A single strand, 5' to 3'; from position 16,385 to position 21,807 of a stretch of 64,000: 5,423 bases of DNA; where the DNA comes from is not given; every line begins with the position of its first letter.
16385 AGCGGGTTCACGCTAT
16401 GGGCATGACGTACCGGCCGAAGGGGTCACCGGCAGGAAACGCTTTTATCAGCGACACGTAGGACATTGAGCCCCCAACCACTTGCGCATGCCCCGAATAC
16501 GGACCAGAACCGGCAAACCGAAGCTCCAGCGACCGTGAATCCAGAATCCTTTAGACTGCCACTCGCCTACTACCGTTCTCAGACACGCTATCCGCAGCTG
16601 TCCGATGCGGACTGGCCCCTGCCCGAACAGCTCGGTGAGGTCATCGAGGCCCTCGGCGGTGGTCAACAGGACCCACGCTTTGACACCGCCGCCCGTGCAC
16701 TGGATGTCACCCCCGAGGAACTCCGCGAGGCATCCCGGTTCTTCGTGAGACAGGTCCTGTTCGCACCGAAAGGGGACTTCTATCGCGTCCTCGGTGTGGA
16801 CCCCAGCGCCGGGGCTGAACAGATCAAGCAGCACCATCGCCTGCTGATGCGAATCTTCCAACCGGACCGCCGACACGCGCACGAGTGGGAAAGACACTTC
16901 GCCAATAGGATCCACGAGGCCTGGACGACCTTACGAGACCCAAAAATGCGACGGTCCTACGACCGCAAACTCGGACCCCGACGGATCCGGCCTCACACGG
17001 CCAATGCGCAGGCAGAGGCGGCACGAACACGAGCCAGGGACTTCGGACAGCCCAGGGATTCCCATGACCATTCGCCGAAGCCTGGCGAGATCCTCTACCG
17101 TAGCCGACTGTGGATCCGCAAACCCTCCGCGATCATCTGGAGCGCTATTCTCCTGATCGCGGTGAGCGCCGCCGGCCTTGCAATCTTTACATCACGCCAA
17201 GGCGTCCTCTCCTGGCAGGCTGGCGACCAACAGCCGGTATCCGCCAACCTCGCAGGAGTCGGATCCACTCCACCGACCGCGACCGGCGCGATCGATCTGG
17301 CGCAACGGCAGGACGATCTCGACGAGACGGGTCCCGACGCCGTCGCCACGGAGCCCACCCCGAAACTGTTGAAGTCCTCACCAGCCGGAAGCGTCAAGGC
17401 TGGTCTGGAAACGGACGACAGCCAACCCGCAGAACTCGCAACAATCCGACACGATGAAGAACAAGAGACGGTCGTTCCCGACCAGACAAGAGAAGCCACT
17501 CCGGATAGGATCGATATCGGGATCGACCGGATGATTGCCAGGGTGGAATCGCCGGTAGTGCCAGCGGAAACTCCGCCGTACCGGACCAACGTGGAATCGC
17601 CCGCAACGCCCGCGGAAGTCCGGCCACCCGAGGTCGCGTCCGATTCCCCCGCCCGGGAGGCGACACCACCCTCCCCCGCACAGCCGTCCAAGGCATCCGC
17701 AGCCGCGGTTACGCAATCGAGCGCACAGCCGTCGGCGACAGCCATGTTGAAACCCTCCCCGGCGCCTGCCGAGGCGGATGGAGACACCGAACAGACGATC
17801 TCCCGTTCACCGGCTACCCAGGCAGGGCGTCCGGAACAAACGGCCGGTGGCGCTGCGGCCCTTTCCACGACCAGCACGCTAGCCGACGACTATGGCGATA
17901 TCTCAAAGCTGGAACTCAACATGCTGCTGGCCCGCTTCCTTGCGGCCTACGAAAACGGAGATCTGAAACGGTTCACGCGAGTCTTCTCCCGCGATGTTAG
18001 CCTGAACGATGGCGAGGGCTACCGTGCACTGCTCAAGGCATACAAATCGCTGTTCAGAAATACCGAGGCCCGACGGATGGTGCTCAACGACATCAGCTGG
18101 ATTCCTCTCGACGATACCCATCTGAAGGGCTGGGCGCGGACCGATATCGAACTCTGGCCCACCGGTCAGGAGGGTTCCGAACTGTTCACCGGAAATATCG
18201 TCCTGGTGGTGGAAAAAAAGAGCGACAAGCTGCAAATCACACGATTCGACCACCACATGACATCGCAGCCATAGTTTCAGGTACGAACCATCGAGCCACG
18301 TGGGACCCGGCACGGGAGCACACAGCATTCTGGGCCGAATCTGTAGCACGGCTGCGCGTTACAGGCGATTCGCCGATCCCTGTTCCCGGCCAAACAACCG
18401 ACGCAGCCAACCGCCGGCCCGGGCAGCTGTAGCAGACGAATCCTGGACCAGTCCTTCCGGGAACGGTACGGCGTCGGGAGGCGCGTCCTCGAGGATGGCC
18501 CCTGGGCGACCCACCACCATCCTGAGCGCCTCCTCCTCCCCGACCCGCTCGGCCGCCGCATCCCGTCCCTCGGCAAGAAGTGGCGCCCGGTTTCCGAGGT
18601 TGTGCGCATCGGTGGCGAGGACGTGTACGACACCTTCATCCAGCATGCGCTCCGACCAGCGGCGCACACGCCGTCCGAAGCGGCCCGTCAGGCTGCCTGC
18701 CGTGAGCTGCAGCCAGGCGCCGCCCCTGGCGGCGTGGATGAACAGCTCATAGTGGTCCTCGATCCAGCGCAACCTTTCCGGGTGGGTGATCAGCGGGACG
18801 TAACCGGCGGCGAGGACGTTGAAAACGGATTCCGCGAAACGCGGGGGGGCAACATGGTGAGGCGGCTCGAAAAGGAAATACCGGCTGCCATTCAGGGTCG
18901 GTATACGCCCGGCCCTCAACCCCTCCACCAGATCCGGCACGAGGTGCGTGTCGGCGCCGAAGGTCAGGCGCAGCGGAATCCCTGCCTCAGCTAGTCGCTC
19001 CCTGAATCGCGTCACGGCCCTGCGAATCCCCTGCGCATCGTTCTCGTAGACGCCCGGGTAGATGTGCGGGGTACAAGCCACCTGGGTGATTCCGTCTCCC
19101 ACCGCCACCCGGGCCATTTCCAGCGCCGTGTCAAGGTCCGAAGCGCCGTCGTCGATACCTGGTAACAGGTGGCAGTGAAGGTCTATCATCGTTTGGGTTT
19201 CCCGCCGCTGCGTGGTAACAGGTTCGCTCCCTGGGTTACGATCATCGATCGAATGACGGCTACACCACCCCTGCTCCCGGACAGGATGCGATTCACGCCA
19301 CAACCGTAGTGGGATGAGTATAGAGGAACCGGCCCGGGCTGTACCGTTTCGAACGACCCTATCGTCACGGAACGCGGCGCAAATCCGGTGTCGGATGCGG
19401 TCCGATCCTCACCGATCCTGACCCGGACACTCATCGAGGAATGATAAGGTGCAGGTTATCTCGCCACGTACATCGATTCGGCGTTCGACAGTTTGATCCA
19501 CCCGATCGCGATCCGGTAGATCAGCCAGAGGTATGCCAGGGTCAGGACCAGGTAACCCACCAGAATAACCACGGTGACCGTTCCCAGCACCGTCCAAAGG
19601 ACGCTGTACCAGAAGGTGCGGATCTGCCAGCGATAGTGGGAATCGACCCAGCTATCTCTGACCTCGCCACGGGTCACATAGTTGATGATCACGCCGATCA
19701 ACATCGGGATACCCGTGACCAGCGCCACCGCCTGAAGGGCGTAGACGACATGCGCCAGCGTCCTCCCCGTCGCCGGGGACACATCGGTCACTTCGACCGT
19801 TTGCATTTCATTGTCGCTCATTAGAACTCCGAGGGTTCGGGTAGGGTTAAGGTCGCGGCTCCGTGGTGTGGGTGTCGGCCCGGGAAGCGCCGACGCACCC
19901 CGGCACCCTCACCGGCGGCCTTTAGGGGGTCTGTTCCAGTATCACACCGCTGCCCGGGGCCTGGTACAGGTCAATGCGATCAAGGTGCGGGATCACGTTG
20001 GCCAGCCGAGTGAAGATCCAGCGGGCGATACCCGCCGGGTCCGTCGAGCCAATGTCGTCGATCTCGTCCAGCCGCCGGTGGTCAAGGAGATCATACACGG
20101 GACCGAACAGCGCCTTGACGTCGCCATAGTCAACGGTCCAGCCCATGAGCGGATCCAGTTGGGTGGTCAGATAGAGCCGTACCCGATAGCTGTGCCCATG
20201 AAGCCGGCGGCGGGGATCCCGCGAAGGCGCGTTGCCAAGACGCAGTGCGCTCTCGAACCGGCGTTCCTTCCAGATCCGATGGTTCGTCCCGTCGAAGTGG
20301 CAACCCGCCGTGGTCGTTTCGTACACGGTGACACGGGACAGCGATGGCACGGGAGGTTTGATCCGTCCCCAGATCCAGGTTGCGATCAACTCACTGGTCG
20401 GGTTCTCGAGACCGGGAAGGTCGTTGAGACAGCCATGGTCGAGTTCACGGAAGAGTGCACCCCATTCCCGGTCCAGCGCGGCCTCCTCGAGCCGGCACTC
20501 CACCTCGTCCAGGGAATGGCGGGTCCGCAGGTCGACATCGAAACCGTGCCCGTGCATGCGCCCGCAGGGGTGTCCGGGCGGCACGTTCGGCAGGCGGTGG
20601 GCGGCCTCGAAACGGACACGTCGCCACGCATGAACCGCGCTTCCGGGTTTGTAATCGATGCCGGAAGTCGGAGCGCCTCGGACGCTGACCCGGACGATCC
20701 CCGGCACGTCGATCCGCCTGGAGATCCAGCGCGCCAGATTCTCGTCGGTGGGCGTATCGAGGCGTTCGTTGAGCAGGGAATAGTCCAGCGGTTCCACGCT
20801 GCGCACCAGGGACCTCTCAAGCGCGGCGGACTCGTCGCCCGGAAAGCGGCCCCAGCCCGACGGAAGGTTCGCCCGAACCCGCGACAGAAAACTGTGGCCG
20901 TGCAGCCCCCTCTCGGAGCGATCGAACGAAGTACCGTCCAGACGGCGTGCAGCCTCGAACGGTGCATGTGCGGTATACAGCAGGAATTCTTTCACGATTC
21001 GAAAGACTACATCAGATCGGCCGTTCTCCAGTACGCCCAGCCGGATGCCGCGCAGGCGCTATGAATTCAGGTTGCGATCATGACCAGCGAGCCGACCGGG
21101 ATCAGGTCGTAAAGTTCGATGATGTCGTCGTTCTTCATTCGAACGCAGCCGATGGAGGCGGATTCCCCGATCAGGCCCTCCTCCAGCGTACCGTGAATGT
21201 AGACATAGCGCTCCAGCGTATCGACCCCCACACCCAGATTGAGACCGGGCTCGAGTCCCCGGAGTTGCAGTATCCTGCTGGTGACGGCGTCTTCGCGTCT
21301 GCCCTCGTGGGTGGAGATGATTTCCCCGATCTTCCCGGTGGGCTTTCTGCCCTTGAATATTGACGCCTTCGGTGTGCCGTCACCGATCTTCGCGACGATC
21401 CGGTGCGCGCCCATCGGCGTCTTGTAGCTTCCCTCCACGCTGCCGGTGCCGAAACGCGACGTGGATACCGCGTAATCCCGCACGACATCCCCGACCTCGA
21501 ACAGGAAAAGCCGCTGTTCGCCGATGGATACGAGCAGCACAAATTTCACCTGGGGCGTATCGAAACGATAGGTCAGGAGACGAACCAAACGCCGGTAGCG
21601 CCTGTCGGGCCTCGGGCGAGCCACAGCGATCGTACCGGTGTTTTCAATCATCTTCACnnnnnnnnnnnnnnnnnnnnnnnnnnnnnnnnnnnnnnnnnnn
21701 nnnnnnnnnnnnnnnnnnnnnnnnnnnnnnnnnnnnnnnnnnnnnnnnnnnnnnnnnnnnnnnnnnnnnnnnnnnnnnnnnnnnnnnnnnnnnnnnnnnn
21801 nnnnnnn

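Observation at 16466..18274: Membrane-anchored J-like protein with HPD replaced by QPD and a C-terminal NTF2-like domain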

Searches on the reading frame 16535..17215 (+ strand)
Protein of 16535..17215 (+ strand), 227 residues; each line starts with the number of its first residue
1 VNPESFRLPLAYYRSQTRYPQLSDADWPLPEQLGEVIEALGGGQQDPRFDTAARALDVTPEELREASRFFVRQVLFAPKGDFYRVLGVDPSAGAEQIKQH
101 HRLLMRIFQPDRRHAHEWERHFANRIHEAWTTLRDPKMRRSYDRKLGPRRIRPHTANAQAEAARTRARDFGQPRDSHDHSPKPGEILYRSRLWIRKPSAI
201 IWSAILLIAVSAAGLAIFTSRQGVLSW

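Call 63: predict_structure(alignment_id=A5)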
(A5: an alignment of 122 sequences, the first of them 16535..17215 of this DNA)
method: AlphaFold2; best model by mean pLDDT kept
length: 227 residues; sequences in the alignment: 122
mean_pLDDT: 84.4   pTM: 0.68
mean pLDDT of the five models: 84.4, 83.7, 83.0, 82.9, 82.3
residues with pLDDT >= 90: 138; 70-90: 39; 50-70: 28; < 50: 22
segments of 3 or more residues with pLDDT < 50: 176-196
pLDDT, mean of each block of 10 residues (from residue 1): 93 85 84 96 96 98 97 93 96 97 94 86 97 98 89 62 65 50 46 55 94 95 72
secondary structure, 60 per line:
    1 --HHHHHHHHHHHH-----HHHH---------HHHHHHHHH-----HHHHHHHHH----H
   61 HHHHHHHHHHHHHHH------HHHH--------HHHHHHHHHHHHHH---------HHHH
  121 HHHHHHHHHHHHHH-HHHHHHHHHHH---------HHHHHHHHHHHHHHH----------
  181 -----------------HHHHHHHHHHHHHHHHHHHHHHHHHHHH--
elements in order: H3-14 H20-23 H33-41 H47-55 H60-75 H82-85 H94-107 H117-134 H136-146 H156-170 H198-225

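Call 66: fold_search(model_id=the predicted structure, library=pdb)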
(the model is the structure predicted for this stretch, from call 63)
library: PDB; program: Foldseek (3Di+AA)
matches with E <= 10: 309; with E <= 0.001: 0
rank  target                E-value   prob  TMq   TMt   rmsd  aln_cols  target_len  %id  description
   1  7tgh_J1               2.1e-02  1.00  0.24  0.21  19.6       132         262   24  Cryo-EM structure of respiratory super-complex CI+III2 from Tetrahymena thermophila (released 2022-04-06)
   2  8gym_J1               2.3e-02  1.00  0.24  0.20  19.5       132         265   24  Cryo-EM structure of Tetrahymena thermophila respiratory mega-complex MC IV2+(I+III2+II)2 (released 2023-06-14)
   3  4j7z_A                2.8e-02  1.00  0.28  0.60  16.0       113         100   27  Thermus thermophilus DNAJ J- and G/F-DOMAINS (released 2013-07-31)
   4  2ctp_MODEL_1_A        3.3e-02  1.00  0.28  0.76   3.2        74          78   32  Solution structure of J-domain from human DnaJ subfamily B menber 12 (released 2005-11-24)
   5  8b6f_A2               3.3e-02  1.00  0.26  0.22  16.5       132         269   27  Cryo-EM structure of NADH:ubiquinone oxidoreductase (complex-I) from respiratory supercomplex of Tetrahymena thermoph (released 2023-03-29)
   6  4j7z_F                3.9e-02  1.00  0.25  0.59   2.5        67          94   36  Thermus thermophilus DNAJ J- and G/F-DOMAINS (released 2013-07-31)
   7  6iws_MODEL_1_A        4.1e-02  1.00  0.27  0.80   2.7        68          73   28  Solution structure of the J-domain of Tid1, a Mitochondrial Hsp40/DnaJ Protein (released 2019-12-11)
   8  4j7z_C                5.1e-02  1.00  0.27  0.57   2.8        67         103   37  Thermus thermophilus DNAJ J- and G/F-DOMAINS (released 2013-07-31)
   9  4j80_A                6.5e-02  1.00  0.27  0.23   2.7        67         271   36  Thermus thermophilus DnaJ (released 2013-07-31)
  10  5nro_B                6.5e-02  1.00  0.26  0.89   1.6        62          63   29  Structure of full-length DnaK with bound J-domain (released 2018-01-17)
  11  2ej7_MODEL_1_A        7.9e-02  1.00  0.27  0.71   2.0        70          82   34  Solution structure of the DnaJ domain of the human protein HCG3, a hypothetical protein tmp_locus_21 (released 2007-09-18)
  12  6yxx_BK               7.9e-02  1.00  0.27  0.26  17.7       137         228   19  State A of the Trypanosoma brucei mitoribosomal large subunit assembly intermediate (released 2020-10-14)
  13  1wjz_MODEL_1_A        8.7e-02  1.00  0.27  0.61   2.6        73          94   30  Soluiotn structure of J-domain of mouse DnaJ like protein (released 2004-11-29)
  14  4j7z_D                8.7e-02  1.00  0.28  0.58  16.1       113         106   27  Thermus thermophilus DNAJ J- and G/F-DOMAINS (released 2013-07-31)
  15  3ucs_C                9.2e-02  1.00  0.28  0.82   4.1        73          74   27  Crystal structure of the complex between CBPA J-domain and CBPM (released 2013-07-03)
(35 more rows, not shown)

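Call 72: find_related_loci(query=window:16535-17215:+, collection=metagenome_contigs, flank=6000)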
Query window:16535-17215:+ (227 aa) in metagenome_contigs; peptide patterns used: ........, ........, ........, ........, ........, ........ (x = any residue, [..] = any of these).
199 stretches matched a pattern, but none encodes a relative of the query by tblastn (E <= 1e-3).

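Call 73: find_homologous_proteins(query=window:16535-17215:+, max_evalue=1e-10)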
Query window:16535-17215:+: 1312 candidates shared short words with the query, none scored E <= 1e-10.

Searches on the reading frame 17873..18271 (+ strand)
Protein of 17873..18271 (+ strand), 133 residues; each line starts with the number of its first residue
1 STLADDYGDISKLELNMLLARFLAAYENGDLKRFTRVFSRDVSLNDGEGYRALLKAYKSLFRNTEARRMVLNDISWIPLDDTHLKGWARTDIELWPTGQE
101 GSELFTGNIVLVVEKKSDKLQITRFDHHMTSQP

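Call 43: predict_structure(alignment_id=A4)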
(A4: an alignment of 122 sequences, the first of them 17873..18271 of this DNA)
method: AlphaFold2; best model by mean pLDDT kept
length: 133 residues; sequences in the alignment: 122
mean_pLDDT: 93.5   pTM: 0.85
mean pLDDT of the five models: 93.5, 93.2, 93.1, 92.9, 92.2
residues with pLDDT >= 90: 116; 70-90: 11; 50-70: 3; < 50: 3
segments of 3 or more residues with pLDDT < 50: 1-3
pLDDT, mean of each block of 10 residues (from residue 1): 71 95 98 97 92 96 98 95 96 97 97 94 95 75
secondary structure, 60 per line:
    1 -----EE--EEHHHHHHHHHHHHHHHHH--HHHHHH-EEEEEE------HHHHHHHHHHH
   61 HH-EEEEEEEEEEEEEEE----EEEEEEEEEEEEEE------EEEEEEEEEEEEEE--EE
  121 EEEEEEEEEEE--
elements in order: H12-28 H31-36 E38-43 H50-62 E64-78 E83-96 E103-116 E119-131

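Call 46: fold_search(model_id=the predicted structure, library=pdb)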
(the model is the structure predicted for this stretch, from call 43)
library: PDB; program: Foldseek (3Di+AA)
matches with E <= 10: 1265; with E <= 0.001: 595
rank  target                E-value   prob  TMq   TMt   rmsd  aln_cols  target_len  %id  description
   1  3b8l_F                4.5e-09  1.00  0.75  0.70   3.0       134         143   13  CRYSTAL STRUCTURE OF A PUTATIVE AROMATIC RING HYDROXYLASE (SARO_3538) FROM NOVOSPHINGOBIUM AROMATICIVORANS DSM AT 1.75 (released 2007-11-27)
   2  3ef8_A                7.9e-09  1.00  0.80  0.72   2.0       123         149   12  Crystal structure of Putative Scytalone Dehydratase (YP_496742.1) from NOVOSPHINGOBIUM AROMATICIVORANS DSM 12444 at 1. (released 2008-09-30)
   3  3b8l_B                7.9e-09  1.00  0.75  0.70   2.9       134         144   13  CRYSTAL STRUCTURE OF A PUTATIVE AROMATIC RING HYDROXYLASE (SARO_3538) FROM NOVOSPHINGOBIUM AROMATICIVORANS DSM AT 1.75 (released 2007-11-27)
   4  3b8l_A                2.4e-08  1.00  0.75  0.68   3.0       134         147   13  CRYSTAL STRUCTURE OF A PUTATIVE AROMATIC RING HYDROXYLASE (SARO_3538) FROM NOVOSPHINGOBIUM AROMATICIVORANS DSM AT 1.75 (released 2007-11-27)
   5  3rob_A                6.0e-08  1.00  0.76  0.77   2.8       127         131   12  The crystal structure of a conserved protein from Planctomyces limnophilus DSM 3776 (released 2011-05-11)
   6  3a76_B                9.5e-08  1.00  0.76  0.67   3.1       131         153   10  The crystal structure of LinA (released 2010-09-15)
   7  3s5c_B                1.3e-07  1.00  0.76  0.69   3.0       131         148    9  Crystal Structure of a Hexachlorocyclohexane dehydrochlorinase (LinA) Type2 (released 2012-05-23)
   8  3s5c_F                1.5e-07  1.00  0.78  0.72   2.6       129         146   10  Crystal Structure of a Hexachlorocyclohexane dehydrochlorinase (LinA) Type2 (released 2012-05-23)
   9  3s5c_A                2.4e-07  1.00  0.79  0.70   2.6       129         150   11  Crystal Structure of a Hexachlorocyclohexane dehydrochlorinase (LinA) Type2 (released 2012-05-23)
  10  3s5c_E                3.0e-07  1.00  0.76  0.67   3.0       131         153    9  Crystal Structure of a Hexachlorocyclohexane dehydrochlorinase (LinA) Type2 (released 2012-05-23)
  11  3rob_B                3.0e-07  1.00  0.76  0.78   2.8       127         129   12  The crystal structure of a conserved protein from Planctomyces limnophilus DSM 3776 (released 2011-05-11)
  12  2rgq_A                3.4e-07  1.00  0.65  0.65   4.8       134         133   16  Crystal structure of a protein of unknown function with a cystatin-like fold (npun_r3134) from nostoc punctiforme pcc  (released 2007-10-16)
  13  2rgq_B                3.8e-07  1.00  0.65  0.65   4.8       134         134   16  Crystal structure of a protein of unknown function with a cystatin-like fold (npun_r3134) from nostoc punctiforme pcc  (released 2007-10-16)
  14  3a76_A                4.0e-07  1.00  0.78  0.71   2.7       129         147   10  The crystal structure of LinA (released 2010-09-15)
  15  3a76_C                4.5e-07  1.00  0.75  0.67   3.1       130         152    9  The crystal structure of LinA (released 2010-09-15)
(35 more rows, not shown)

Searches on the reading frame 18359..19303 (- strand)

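Call 3: search_protein_families(library=pfam, proteins=[window:18359-19303:-], max_evalue=1)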
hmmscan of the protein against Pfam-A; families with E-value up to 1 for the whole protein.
window:18359-19303:- (314 aa): 5 families
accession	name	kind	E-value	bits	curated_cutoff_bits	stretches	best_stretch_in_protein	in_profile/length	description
PF19567.5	CpsB_CapC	-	2.1e-52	178.4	27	1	39-271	1-233/234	Capsular polysaccharide synthesis, CpsB/CapC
PF23866.1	DUF7224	-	0.021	15.3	27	0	87-120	8-41/143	Domain of unknown function (DUF7224)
PF00875.24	DNA_photolyase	-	0.12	12.8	26.6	1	86-134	44-92/164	DNA photolyase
PF01979.26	Amidohydro_1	-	0.13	12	25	0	218-262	236-289/345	Amidohydrolase family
PF20552.4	HTH_62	-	0.19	12.2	27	1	87-141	6-57/72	Recombinase-like helix-turn-helix domain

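Call 4: search_protein_families(library=ncbifam, proteins=[window:18359-19303:-], max_evalue=1)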
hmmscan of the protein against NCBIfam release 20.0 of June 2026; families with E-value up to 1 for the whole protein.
window:18359-19303:- (314 aa): 1 family
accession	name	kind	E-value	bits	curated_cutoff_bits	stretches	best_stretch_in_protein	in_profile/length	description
NF041488.1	caps_synth_Cps4B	equivalog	1.9e-29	102.9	400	1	39-273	1-240/243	capsular polysaccharide biosynthesis protein Cps4B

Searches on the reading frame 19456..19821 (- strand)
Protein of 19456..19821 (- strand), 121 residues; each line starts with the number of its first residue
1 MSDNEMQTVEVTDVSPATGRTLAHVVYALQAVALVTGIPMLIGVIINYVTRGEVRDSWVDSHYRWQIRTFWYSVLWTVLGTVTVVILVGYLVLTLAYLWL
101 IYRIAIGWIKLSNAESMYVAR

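Call 3: search_protein_families(library=pfam, proteins=[window:19456-19821:-], max_evalue=1)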
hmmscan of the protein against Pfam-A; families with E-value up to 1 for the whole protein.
window:19456-19821:- (121 aa): 2 families
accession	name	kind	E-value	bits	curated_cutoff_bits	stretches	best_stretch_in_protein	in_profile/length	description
PF06195.18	DUF996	-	0.0018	18.9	31.3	1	31-97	70-137/138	Protein of unknown function (DUF996)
PF09685.15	DUF4870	-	0.0076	16.7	25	1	20-117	2-98/107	Domain of unknown function (DUF4870)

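Call 4: search_protein_families(library=ncbifam, proteins=[window:19456-19821:-], max_evalue=1)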
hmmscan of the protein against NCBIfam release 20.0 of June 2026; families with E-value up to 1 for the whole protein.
window:19456-19821:- (121 aa): 0 families

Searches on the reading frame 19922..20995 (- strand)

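Call 3: search_protein_families(library=pfam, proteins=[window:19922-20995:-], max_evalue=1)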
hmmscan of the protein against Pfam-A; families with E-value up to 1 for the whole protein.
window:19922-20995:- (357 aa): 1 family
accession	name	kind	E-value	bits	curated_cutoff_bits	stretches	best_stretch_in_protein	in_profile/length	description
PF01242.24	PTPS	-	2.1e-52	176.6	22.4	3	124-235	3-119/121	6-pyruvoyl tetrahydropterin synthase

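Call 4: search_protein_families(library=ncbifam, proteins=[window:19922-20995:-], max_evalue=1)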
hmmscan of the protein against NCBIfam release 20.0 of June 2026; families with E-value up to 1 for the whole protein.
window:19922-20995:- (357 aa): 2 families
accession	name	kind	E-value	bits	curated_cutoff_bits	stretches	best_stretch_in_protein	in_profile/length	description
TIGR03367.1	queuosine_QueD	equivalog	1.1e-38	131.6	89.25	3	126-213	5-91/92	6-carboxytetrahydropterin synthase QueD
TIGR00039.1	6PTHBS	subfamily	7.9e-29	100.5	125.5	2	125-230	6-113/124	6-pyruvoyl tetrahydropterin synthase/6-carboxytetrahydropterin synthase family protein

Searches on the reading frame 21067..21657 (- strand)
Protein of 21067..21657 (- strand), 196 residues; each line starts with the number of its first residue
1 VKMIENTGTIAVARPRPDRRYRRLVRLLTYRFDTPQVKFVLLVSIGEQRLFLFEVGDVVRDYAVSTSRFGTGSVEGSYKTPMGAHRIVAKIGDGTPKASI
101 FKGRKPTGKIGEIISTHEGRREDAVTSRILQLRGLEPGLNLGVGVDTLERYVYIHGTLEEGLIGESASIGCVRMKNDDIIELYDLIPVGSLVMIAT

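Call 20: search_protein_families(library=pfam, proteins=[window:21067-21657:-], max_evalue=0.001)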
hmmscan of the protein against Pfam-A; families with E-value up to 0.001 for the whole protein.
window:21067-21657:- (196 aa): 1 family
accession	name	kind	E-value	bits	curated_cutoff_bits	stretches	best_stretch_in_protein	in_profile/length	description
PF03734.19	YkuD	-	2.4e-21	77.3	23.4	1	40-194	3-146/146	L,D-transpeptidase catalytic domain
